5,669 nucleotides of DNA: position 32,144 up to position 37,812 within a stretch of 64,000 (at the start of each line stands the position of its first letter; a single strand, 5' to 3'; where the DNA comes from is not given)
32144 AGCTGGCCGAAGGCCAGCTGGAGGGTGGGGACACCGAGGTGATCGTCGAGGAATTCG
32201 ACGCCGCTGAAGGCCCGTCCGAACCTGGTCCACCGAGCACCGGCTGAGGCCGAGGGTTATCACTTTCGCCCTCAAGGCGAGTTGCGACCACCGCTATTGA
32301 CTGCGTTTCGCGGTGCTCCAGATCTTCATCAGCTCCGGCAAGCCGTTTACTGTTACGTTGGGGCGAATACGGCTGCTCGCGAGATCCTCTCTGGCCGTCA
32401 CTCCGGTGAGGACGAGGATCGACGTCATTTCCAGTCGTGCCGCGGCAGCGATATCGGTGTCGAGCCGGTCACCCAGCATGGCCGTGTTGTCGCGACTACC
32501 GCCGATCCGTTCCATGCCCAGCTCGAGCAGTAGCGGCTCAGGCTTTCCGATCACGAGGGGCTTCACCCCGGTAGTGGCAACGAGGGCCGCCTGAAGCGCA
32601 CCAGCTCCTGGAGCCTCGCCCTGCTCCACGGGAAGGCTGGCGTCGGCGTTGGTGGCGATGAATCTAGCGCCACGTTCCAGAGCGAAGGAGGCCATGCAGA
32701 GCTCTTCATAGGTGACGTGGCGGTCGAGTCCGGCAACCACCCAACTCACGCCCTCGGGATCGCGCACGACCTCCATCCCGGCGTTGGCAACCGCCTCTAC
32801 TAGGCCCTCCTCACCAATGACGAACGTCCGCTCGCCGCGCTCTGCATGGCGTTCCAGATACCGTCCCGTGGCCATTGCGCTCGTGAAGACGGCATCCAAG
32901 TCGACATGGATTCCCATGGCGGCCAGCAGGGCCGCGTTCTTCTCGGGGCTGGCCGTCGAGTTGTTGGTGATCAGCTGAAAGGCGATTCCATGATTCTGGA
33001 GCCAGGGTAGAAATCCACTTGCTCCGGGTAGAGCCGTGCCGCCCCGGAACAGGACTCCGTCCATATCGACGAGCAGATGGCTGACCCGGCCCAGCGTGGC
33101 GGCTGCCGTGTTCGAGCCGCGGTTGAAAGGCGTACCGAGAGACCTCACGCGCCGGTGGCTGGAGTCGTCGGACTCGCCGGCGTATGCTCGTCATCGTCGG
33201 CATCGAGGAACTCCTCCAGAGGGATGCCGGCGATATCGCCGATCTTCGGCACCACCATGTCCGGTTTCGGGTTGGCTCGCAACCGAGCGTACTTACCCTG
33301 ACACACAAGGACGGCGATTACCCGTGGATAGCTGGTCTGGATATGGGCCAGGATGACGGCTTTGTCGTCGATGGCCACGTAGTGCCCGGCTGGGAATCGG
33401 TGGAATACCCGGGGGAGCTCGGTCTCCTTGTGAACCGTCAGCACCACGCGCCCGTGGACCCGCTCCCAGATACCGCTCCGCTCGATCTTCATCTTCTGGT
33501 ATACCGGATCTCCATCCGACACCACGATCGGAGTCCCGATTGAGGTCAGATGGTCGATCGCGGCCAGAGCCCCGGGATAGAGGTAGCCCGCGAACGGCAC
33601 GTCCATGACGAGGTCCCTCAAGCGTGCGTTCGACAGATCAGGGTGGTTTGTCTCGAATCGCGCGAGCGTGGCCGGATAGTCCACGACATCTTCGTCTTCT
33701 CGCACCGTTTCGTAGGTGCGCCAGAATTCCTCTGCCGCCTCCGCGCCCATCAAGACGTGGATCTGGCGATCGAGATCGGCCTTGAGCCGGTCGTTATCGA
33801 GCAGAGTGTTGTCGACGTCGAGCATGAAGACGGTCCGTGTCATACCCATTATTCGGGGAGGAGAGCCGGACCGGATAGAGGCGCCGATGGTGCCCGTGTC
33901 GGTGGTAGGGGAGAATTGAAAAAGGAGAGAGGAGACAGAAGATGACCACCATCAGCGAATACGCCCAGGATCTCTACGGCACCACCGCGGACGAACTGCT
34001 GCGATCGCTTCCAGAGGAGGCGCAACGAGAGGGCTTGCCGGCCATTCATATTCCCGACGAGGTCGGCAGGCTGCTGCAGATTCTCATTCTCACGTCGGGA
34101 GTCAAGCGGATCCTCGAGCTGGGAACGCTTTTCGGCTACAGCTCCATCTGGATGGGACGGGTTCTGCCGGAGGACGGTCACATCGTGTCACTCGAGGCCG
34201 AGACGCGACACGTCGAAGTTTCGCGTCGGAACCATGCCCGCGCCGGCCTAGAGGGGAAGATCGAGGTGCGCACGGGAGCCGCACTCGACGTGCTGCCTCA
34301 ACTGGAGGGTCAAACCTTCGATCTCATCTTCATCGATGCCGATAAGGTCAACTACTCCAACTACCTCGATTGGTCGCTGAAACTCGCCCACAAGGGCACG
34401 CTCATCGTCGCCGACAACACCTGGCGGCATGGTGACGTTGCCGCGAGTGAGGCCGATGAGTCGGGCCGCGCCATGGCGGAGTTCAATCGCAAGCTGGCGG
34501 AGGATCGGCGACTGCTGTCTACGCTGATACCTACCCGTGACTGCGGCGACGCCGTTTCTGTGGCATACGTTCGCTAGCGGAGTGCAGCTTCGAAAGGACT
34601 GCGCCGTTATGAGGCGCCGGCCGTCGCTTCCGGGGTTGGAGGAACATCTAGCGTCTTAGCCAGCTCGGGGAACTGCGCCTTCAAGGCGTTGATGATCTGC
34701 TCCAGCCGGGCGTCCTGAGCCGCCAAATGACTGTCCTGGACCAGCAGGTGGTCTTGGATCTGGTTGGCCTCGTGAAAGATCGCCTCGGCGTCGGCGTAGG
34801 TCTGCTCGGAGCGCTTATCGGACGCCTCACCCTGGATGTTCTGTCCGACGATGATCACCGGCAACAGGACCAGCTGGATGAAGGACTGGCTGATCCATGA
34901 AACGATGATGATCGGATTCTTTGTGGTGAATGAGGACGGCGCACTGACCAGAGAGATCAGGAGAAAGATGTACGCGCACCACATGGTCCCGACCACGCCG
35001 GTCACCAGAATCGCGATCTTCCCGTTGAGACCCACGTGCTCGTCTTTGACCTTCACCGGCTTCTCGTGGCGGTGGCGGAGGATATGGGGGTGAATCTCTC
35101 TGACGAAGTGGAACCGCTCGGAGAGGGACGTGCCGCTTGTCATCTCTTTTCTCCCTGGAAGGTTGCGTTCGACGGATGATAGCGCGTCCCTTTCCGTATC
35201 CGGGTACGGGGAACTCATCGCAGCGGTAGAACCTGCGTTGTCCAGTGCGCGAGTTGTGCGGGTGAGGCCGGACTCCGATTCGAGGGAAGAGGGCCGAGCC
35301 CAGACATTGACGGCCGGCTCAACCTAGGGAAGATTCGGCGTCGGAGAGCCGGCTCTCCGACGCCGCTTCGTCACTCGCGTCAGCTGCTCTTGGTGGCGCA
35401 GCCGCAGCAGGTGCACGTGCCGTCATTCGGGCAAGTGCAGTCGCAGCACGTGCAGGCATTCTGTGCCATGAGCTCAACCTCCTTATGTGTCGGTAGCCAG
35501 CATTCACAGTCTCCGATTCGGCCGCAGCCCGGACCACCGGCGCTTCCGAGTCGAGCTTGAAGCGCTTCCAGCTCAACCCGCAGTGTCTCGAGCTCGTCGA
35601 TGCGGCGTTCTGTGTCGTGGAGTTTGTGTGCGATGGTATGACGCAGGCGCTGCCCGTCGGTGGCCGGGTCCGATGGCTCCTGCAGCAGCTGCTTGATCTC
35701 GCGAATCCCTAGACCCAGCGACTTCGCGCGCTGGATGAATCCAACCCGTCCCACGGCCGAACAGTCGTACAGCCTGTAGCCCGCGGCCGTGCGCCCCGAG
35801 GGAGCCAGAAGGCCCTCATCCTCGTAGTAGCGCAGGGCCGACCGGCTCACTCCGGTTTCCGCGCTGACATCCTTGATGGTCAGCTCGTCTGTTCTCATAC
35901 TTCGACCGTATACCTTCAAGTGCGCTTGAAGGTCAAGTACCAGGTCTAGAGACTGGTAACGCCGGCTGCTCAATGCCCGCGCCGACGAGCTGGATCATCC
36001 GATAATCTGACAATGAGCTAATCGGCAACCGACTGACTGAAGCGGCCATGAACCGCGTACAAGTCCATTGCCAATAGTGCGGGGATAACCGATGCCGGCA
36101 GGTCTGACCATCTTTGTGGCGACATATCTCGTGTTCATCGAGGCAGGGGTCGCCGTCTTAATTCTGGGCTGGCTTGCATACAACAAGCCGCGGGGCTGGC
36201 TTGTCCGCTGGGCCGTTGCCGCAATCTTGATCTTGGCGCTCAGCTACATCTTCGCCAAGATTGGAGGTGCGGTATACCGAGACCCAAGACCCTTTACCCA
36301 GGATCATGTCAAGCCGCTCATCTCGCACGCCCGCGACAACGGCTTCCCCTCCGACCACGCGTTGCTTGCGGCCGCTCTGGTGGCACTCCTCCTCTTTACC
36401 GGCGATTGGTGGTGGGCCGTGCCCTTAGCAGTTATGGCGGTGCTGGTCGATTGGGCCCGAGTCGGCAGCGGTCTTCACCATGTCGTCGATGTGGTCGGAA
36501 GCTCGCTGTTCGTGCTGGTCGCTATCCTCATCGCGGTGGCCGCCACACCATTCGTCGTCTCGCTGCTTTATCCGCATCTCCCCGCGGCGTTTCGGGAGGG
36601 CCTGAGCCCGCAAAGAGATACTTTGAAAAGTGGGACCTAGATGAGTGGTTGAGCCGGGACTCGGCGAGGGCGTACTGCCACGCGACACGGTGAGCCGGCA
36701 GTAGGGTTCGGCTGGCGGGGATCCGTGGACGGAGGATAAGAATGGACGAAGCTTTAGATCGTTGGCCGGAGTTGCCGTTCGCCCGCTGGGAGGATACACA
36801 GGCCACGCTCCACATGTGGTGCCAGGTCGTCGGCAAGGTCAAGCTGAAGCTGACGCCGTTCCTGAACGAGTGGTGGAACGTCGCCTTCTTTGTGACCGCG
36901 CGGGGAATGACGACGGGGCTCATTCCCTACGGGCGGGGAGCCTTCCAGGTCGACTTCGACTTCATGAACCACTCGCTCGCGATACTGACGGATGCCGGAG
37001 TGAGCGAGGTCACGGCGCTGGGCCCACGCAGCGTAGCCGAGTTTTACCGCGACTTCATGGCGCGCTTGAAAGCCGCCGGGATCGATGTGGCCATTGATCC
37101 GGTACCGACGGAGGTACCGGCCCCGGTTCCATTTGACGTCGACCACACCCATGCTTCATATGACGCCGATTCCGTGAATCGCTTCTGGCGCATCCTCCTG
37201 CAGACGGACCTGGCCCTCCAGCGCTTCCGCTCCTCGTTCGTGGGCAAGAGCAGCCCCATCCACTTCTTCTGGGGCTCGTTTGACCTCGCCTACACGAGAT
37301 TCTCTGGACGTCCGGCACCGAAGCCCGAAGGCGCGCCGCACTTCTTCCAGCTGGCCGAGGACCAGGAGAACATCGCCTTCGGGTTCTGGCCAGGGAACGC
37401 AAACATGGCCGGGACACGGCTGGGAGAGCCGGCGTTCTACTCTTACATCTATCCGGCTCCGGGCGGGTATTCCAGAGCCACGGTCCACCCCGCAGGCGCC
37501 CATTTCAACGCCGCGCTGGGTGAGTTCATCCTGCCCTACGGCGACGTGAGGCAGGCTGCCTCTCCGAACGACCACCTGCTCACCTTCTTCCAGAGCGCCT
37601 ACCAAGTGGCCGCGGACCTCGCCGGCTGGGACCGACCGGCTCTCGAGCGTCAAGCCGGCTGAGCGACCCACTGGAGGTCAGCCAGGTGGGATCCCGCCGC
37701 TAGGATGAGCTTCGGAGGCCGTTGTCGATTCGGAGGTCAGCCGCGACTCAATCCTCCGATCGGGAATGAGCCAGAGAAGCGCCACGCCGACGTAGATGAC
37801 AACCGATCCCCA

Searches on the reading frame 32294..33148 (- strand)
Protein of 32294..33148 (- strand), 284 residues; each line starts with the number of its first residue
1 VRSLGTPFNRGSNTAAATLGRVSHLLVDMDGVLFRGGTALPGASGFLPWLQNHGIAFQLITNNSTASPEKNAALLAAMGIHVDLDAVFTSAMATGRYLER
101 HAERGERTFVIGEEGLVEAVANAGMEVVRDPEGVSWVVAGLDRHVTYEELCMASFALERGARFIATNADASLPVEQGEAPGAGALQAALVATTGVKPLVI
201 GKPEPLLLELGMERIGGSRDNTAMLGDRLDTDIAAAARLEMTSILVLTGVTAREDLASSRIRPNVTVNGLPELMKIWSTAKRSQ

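Call 81: search_protein_families(library=pfam, proteins=[window:32294-33148:-], max_evalue=0.00001)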
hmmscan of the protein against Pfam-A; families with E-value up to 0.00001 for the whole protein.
window:32294-33148:- (284 aa): 3 families
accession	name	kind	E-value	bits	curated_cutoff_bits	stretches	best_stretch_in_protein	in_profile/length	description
PF13344.12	Hydrolase_6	-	3.3e-26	91.7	27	1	26-126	2-101/101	Haloacid dehalogenase-like hydrolase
PF13242.12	Hydrolase_like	-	4.4e-20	71.8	22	1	199-273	1-75/75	HAD-hyrolase-like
PF00702.32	Hydrolase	-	1.8e-14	55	26.4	1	24-238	3-189/191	haloacid dehalogenase-like hydrolase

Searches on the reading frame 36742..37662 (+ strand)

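Call 81: search_protein_families(library=pfam, proteins=[window:36742-37662:+], max_evalue=0.00001)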
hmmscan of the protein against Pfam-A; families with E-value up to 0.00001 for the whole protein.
window:36742-37662:+ (306 aa): 1 family
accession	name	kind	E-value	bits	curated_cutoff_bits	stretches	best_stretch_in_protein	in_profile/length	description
PF19459.4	DUF5996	-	2.1e-117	391.9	25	1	8-302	1-295/296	Family of unknown function (DUF5996)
